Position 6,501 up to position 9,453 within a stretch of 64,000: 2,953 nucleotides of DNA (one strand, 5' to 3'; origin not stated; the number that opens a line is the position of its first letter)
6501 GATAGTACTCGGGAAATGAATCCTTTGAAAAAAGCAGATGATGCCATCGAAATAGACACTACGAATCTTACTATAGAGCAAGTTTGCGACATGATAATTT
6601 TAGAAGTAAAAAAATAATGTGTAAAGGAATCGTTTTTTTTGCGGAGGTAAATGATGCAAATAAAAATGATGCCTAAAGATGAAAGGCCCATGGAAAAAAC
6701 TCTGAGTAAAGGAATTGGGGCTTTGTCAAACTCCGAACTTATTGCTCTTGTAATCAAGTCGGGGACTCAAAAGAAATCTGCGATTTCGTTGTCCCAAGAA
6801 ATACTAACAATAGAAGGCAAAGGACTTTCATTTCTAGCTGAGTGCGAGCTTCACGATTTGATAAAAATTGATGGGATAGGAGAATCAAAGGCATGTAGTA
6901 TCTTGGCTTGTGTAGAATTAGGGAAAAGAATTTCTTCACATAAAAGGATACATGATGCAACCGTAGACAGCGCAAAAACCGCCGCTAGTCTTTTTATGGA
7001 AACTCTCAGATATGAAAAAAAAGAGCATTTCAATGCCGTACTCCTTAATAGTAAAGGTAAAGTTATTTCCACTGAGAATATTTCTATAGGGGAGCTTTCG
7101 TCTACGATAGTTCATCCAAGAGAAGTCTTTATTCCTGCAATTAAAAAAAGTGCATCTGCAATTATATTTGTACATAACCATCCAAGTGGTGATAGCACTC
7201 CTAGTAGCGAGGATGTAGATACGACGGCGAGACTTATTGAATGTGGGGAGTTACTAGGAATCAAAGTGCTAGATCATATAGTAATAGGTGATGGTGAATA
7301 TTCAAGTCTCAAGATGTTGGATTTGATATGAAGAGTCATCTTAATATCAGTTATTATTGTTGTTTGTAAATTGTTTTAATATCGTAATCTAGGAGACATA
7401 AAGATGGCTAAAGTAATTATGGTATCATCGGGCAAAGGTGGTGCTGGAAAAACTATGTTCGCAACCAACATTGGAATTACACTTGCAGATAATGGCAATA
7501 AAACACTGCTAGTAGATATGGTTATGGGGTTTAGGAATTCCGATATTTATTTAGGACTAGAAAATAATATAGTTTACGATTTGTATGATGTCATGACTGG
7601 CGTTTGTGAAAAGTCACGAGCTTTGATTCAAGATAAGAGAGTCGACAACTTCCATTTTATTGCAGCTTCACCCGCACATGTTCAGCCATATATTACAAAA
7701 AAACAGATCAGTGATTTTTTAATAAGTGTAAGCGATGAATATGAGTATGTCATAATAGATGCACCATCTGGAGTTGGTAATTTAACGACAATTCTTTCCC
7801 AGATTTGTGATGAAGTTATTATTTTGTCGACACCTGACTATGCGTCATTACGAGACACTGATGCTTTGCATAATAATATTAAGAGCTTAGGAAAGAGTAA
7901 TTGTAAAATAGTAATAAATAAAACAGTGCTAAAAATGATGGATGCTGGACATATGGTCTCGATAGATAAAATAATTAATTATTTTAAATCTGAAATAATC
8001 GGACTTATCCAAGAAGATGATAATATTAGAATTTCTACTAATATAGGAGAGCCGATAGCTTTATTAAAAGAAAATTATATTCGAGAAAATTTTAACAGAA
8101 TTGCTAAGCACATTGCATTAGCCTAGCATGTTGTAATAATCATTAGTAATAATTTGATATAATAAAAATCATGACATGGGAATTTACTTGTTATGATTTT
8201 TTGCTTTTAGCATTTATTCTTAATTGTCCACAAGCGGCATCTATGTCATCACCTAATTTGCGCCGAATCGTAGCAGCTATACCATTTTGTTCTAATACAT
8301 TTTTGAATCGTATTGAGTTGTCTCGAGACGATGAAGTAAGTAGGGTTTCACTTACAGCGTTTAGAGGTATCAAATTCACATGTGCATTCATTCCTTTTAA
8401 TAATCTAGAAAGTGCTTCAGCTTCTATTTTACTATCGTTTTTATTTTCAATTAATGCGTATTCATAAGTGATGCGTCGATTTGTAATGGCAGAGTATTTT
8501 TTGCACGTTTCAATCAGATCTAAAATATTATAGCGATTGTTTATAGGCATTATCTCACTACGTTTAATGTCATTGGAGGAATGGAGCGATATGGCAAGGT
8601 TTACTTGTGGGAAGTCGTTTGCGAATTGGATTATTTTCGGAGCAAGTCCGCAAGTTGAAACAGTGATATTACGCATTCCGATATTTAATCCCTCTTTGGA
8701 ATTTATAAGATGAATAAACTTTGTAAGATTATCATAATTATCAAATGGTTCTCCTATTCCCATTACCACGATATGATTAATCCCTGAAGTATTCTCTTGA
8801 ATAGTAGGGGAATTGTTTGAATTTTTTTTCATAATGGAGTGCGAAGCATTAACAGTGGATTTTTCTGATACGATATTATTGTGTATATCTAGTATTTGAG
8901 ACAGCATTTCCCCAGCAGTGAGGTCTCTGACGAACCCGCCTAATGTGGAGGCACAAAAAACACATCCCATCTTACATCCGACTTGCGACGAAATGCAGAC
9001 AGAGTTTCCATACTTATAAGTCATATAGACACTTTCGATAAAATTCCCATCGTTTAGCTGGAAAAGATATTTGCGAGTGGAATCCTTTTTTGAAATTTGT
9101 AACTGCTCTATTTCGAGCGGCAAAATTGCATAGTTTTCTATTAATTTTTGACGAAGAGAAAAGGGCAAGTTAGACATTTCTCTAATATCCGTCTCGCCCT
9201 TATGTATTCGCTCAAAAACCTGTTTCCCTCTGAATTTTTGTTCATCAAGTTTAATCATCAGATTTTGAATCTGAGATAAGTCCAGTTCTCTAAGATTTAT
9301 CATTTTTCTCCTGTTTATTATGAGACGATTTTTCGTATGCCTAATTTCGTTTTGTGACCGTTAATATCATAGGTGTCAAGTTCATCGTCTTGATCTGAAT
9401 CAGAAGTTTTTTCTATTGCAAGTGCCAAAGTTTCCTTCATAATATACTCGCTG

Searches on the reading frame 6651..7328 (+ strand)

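Call 39: search_protein_families(library=ncbifam, max_evalue=0.00001, proteins=[window:6651-7328:+])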
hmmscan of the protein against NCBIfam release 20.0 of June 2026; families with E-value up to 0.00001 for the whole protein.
window:6651-7328:+ (226 aa): 2 families
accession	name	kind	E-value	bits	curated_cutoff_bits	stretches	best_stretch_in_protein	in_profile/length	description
NF000642.1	PRK00024.1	equivalog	3.2e-69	232.8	180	1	15-222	2-208/212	RadC family protein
TIGR00608.1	radc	subfamily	1.2e-64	218.1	133.85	1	12-221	1-213/218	RadC family protein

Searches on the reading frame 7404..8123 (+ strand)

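Call 39: search_protein_families(library=ncbifam, max_evalue=0.00001, proteins=[window:7404-8123:+])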
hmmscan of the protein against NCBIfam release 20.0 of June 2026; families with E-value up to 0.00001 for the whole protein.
window:7404-8123:+ (240 aa): 15 families
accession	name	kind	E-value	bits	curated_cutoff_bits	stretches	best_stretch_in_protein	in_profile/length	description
TIGR01968.1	minD_bact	equivalog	1.3e-60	205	212.9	1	2-237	1-236/261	septum site-determining protein MinD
NF008079.0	PRK10818.1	equivalog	1.2e-36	126.4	508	1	1-224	1-233/270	septum site-determining protein MinD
TIGR01969.1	minD_arch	subfamily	7e-28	97.5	201.75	1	4-224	2-216/251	cell division ATPase MinD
TIGR01007.1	eps_fam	subfamily_domain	5e-16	58.9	108.05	1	3-177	18-193/204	polysaccharide biosynthesis tyrosine autokinase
NF041546.1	ParA_partition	equivalog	2.6e-11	43.5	180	0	4-39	1-36/203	ParA family partition ATPase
TIGR03018.1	pepcterm_TyrKin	hypoth_equivalog_domain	8e-11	41.7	230.65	1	3-170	36-204/207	XrtA-associated tyrosine autokinase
NF041136.1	MrpORP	equivalog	2.2e-10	40.4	450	1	3-219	6-229/365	iron-sulfur cluster carrier protein MrpORP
TIGR03029.1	EpsG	equivalog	1.4e-09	37.5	313.8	1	3-165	104-266/274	chain length determinant protein tyrosine kinase EpsG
NF047398.1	AAA_KGGVGR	domain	6.3e-09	36.4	90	0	3-39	3-39/190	KGGVGR-motif variant AAA ATPase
TIGR03371.1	cellulose_yhjQ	equivalog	7.7e-09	35.4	157.85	1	3-173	2-177/246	cellulose biosynthesis protein BcsQ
TIGR03815.1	CpaE_hom_Actino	equivalog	8.8e-08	31.6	154.45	1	2-158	111-268/340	septum site-determining protein Ssd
NF008669.0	PRK11670.1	equivalog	9e-08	31.4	348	0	3-39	108-144/369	iron-sulfur cluster carrier protein ApbC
NF008568.0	PRK11519.1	equivalog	5e-07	28.3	1068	1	3-122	527-645/720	tyrosine-protein kinase Wzc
TIGR04291.1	arsen_driv_ArsA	equivalog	3.7e-06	25.9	650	0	9-37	9-37/565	arsenical pump-driving ATPase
TIGR00345.1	GET3_arsA_TRC40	subfamily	4.2e-06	26.5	135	0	9-37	3-31/299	TRC40/GET3/ArsA family transport-energizing ATPase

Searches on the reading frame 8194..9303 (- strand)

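Call 39: search_protein_families(library=ncbifam, max_evalue=0.00001, proteins=[window:8194-9303:-])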
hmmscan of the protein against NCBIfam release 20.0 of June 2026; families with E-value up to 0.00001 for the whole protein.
window:8194-9303:- (370 aa): 8 families
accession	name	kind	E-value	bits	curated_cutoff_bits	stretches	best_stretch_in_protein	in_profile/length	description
TIGR00048.1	rRNA_mod_RlmN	equivalog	3.2e-104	348.7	290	1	2-368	7-349/355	dual-specificity RNA methyltransferase RlmN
NF011031.0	PRK14461.1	equivalog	1e-95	320.9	601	1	3-363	9-363/372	ribosomal RNA large subunit methyltransferase N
NF000424.4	CfrAB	exception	2.5e-70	237.5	530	2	172-361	141-336/338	Cfr family 23S rRNA (adenine(2503)-C(8))-methyltransferase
NF011024.0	PRK14453.1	equivalog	1.3e-68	231.8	468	2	174-366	147-345/348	23S rRNA (adenine(2503)-C(8))-methyltransferase Cfr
TIGR04432.1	rSAM_Cfr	equivalog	5.7e-68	229.7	550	2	173-362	144-339/341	Cfr family 23S rRNA (adenine(2503)-C(8))-methyltransferase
NF008396.0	PRK11194.1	equivalog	1.7e-67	227.9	633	1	2-362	13-354/379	dual-specificity RNA methyltransferase RlmN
NF011034.0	PRK14464.1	equivalog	3.5e-51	174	422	2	174-367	141-332/348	RNA methyltransferase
NF011040.0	PRK14470.1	equivalog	3.8e-48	164.7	441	2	171-362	141-332/338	ribosomal RNA large subunit methyltransferase N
